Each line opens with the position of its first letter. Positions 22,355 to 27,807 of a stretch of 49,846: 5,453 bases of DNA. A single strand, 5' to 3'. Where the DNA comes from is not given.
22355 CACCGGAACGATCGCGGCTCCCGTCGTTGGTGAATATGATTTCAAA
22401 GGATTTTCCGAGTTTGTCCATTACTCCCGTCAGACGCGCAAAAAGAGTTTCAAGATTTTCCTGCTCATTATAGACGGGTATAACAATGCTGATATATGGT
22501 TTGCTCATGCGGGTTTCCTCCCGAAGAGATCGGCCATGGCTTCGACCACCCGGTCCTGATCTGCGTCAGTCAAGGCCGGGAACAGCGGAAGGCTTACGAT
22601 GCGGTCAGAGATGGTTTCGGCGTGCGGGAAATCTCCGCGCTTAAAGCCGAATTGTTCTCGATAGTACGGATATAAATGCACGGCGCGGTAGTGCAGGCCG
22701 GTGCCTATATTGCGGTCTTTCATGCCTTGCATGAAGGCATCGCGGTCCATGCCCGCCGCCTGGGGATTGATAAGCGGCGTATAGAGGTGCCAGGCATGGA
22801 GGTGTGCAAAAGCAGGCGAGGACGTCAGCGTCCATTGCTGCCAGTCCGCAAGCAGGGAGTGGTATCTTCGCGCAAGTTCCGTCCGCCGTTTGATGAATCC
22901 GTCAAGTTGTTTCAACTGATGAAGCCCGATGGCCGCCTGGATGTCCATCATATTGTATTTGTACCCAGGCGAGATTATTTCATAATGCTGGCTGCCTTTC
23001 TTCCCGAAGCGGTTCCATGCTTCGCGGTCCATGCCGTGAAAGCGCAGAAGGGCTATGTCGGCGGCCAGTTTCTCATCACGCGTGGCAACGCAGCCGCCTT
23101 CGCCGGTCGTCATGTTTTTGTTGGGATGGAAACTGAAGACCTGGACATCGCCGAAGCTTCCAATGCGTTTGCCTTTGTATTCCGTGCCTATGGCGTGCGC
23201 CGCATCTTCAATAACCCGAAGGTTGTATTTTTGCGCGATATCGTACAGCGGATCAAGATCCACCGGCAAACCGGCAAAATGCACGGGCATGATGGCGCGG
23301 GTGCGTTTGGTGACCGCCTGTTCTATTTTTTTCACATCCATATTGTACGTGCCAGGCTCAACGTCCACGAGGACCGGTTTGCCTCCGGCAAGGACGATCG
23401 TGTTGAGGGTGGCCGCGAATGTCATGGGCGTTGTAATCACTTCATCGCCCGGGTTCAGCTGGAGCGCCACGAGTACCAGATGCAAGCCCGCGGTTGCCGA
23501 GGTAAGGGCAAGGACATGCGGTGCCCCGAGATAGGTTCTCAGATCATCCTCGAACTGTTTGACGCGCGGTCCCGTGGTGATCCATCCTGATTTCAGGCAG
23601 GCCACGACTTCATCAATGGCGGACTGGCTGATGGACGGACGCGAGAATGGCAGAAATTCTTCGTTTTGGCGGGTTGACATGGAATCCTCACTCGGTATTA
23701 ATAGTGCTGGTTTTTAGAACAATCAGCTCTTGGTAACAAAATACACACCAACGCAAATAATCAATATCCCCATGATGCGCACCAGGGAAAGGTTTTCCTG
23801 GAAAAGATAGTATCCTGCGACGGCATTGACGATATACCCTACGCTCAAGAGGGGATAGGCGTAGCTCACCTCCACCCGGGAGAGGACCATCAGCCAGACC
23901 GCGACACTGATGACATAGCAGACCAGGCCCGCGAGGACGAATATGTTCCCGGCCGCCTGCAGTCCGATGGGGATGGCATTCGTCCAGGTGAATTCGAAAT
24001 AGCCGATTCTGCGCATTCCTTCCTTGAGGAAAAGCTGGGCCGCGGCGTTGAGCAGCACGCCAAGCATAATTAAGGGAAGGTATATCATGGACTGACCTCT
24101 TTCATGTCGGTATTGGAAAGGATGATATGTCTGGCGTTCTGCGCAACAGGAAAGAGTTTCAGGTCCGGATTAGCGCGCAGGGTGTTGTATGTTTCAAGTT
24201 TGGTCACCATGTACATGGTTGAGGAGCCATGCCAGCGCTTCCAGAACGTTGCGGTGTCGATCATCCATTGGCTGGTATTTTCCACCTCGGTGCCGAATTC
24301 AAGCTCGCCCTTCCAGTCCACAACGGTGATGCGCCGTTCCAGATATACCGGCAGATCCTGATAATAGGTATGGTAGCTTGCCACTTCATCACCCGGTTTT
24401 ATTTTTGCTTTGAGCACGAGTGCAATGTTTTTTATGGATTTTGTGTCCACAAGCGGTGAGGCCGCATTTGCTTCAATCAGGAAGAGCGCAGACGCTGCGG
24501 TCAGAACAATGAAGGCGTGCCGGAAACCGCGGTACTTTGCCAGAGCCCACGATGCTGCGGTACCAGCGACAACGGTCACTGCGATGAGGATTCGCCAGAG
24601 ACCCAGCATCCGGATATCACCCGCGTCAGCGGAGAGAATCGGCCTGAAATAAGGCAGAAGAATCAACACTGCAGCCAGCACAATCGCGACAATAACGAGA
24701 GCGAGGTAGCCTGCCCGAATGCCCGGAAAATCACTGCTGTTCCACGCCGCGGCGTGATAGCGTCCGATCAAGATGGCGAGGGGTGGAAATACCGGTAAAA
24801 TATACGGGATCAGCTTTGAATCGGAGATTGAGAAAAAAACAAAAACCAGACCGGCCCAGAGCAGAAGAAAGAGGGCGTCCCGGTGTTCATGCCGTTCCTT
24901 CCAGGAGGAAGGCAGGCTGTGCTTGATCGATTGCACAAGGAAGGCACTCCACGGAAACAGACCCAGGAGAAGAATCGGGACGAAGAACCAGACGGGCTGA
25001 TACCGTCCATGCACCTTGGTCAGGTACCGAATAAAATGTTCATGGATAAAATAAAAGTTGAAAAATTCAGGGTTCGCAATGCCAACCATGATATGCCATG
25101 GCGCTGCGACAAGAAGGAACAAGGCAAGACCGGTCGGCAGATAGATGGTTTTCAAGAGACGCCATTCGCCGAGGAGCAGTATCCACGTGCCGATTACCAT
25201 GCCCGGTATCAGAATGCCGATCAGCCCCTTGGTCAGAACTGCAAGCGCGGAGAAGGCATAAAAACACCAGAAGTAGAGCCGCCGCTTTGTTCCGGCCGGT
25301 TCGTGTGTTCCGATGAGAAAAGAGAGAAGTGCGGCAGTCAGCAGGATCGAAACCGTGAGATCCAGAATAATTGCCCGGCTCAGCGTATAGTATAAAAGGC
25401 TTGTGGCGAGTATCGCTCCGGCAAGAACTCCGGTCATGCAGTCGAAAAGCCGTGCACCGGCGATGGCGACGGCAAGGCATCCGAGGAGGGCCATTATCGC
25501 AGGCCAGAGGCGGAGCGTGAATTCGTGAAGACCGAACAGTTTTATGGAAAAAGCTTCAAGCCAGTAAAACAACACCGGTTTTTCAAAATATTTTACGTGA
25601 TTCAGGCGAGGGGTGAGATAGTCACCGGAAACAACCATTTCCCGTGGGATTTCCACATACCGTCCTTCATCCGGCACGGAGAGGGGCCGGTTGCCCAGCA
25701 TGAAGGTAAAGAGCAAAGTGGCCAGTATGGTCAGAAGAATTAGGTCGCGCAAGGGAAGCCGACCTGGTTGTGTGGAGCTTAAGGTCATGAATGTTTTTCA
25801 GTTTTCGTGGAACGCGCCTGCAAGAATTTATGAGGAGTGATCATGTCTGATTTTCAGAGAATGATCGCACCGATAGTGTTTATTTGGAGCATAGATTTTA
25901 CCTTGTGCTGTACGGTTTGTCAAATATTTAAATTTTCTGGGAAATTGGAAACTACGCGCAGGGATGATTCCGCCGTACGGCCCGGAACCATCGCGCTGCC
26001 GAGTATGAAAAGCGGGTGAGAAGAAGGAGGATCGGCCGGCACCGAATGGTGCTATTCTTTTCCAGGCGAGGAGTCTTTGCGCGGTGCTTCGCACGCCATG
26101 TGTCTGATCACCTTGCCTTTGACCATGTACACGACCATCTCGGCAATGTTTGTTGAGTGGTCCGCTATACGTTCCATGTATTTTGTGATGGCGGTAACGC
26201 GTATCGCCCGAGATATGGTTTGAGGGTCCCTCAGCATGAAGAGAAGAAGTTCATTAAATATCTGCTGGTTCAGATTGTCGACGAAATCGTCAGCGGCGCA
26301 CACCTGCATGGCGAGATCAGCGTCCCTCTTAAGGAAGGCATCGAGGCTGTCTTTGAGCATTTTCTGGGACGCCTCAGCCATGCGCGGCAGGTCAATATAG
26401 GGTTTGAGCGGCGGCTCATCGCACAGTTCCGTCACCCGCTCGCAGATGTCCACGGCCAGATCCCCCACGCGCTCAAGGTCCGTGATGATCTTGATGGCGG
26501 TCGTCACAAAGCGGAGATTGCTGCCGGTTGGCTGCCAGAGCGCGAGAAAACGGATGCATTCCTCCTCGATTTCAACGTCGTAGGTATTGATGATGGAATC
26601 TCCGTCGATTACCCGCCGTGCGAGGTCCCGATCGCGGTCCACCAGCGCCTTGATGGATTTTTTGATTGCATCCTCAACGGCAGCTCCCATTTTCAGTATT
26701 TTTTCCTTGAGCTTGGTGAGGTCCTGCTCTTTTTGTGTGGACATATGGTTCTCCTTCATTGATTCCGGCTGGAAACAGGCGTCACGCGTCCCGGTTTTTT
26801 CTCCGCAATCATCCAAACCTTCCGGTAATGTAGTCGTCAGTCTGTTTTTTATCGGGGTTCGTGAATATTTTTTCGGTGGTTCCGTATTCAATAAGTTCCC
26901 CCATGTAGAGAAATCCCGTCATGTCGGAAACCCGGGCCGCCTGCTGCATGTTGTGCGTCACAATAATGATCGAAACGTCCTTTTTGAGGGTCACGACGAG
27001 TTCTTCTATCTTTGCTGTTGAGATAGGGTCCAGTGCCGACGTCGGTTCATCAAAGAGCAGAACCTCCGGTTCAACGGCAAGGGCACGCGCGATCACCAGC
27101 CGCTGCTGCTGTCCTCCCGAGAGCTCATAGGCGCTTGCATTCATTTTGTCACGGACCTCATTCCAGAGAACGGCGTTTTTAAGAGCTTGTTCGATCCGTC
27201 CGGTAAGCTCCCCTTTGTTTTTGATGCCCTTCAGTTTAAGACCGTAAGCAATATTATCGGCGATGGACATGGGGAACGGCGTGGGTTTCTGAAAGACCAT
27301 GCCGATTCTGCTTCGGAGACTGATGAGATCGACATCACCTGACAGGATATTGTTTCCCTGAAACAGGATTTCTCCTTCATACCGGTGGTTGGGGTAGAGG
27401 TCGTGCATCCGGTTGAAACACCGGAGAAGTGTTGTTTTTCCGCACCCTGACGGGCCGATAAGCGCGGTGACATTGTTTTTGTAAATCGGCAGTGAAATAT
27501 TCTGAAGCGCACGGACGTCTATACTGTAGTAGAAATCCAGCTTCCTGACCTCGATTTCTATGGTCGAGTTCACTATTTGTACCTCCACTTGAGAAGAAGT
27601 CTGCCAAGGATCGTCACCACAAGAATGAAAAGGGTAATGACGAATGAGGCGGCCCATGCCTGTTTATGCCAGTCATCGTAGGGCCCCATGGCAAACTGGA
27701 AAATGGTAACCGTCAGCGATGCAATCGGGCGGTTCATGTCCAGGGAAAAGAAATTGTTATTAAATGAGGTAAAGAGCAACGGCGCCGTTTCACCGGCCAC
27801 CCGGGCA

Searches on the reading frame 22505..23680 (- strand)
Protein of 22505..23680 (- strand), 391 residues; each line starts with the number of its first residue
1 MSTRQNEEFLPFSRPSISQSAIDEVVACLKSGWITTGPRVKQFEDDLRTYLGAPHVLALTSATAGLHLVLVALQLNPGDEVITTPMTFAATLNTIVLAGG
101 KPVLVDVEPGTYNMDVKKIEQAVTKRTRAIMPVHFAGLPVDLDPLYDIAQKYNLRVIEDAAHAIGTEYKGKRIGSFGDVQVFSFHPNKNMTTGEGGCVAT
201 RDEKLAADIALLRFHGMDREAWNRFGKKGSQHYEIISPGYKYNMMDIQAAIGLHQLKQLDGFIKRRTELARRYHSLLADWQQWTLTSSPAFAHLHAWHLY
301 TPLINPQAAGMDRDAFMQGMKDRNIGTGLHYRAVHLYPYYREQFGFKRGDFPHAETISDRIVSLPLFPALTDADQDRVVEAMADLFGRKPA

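Call 51: search_protein_families(library=pfam, proteins=[window:22505-23680:-], max_evalue=1)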
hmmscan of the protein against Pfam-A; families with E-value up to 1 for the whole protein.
window:22505-23680:- (391 aa): 5 families
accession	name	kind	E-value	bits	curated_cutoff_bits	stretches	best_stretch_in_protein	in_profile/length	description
PF01041.23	DegT_DnrJ_EryC1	-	3.3e-134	448.1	19.8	1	17-382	3-359/360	DegT/DnrJ/EryC1/StrS aminotransferase family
PF00155.27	Aminotran_1_2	-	4e-08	33.3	19.7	1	41-165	45-191/361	Aminotransferase class I and II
PF01212.27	Beta_elim_lyase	-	2.5e-06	27.5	27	1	38-271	32-224/288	Beta-eliminating lyase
PF00266.25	Aminotran_5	-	9.2e-05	22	21.5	1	40-166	45-182/371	Aminotransferase class-V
PF01053.26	Cys_Met_Meta_PP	-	0.014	14.5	27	1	37-131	51-142/381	Cys/Met metabolism PLP-dependent enzyme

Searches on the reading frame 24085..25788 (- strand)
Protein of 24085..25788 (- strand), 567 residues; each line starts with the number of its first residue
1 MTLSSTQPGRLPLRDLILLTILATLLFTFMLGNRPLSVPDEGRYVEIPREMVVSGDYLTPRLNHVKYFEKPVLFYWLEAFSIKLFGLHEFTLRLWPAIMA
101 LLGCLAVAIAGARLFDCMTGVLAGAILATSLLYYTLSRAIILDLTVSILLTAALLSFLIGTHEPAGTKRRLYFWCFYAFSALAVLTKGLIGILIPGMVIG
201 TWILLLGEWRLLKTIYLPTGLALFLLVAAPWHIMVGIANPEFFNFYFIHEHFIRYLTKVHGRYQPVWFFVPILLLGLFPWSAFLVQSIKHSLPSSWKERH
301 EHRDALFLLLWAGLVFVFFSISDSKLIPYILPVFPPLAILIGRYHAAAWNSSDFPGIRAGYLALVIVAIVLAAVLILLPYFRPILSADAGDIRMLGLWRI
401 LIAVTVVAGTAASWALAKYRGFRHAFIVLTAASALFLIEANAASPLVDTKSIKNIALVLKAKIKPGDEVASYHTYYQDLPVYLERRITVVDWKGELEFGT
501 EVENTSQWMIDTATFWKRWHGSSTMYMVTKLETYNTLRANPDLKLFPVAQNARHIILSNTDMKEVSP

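Call 19: search_protein_families(library=pfam, proteins=[window:24085-25788:-], max_evalue=0.001)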
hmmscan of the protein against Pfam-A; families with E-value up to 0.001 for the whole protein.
window:24085-25788:- (567 aa): 3 families
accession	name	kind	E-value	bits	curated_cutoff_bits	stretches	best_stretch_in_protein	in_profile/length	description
PF02366.24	PMT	-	3.2e-16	60.1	22.7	1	41-242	30-241/245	Dolichyl-phosphate-mannose-protein mannosyltransferase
PF18583.6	Arnt_C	-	6.4e-15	55.1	26.5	1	458-559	4-103/103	Aminoarabinose transferase C-terminal domain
PF13231.12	PMT_2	-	3.4e-14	53.8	26.1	1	70-232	2-158/160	Dolichyl-phosphate-mannose-protein mannosyltransferase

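Call 70: search_protein_families(library=ncbifam, proteins=[window:24085-25788:-], max_evalue=0.1)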
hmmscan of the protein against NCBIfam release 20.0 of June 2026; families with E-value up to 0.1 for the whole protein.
window:24085-25788:- (567 aa): 2 families
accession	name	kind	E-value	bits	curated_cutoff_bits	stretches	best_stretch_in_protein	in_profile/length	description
NF009784.2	PRK13279.1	equivalog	2.7e-73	247.4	567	1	16-516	7-503/539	lipid IV(A) 4-amino-4-deoxy-L-arabinosyltransferase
TIGR03947.1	viomycin_VioD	equivalog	0.076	11.9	390.9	0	445-492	72-120/359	capreomycidine synthase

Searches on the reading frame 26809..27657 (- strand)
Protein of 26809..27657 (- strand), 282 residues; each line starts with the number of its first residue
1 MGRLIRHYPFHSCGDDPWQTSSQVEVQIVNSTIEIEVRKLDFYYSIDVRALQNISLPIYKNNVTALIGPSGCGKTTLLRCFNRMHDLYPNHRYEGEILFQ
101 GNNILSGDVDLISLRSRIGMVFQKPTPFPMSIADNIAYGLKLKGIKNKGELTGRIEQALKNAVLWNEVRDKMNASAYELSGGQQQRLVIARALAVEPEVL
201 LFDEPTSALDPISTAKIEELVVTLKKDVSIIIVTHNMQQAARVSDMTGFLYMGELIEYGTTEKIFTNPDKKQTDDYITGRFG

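Call 19: search_protein_families(library=pfam, proteins=[window:26809-27657:-], max_evalue=0.001)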
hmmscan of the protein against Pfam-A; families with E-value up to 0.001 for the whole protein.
window:26809-27657:- (282 aa): 7 families
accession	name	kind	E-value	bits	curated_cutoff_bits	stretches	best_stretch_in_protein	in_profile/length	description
PF00005.33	ABC_tran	-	1.6e-32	113.4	25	1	51-207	1-137/137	ABC transporter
PF13304.12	AAA_21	-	3.4e-14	54.1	27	2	151-237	213-300/304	AAA domain, putative AbiEii toxin, Type IV TA system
PF02463.25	SMC_N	-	3e-08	33.8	40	1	167-248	135-210/220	RecF/RecN/SMC N terminal domain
PF13401.12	AAA_22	-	2.7e-06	28.2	27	1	61-162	5-82/130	AAA domain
PF09818.15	ABC_ATPase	-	0.00037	20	23.2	0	171-253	150-231/283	P-loop domain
PF24389.1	ORC-CDC6-like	-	0.0006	19.1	27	0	61-81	32-52/571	ORC-CDC6-like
PF13476.12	AAA_23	-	0.00065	20.8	27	0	53-81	14-39/201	AAA domain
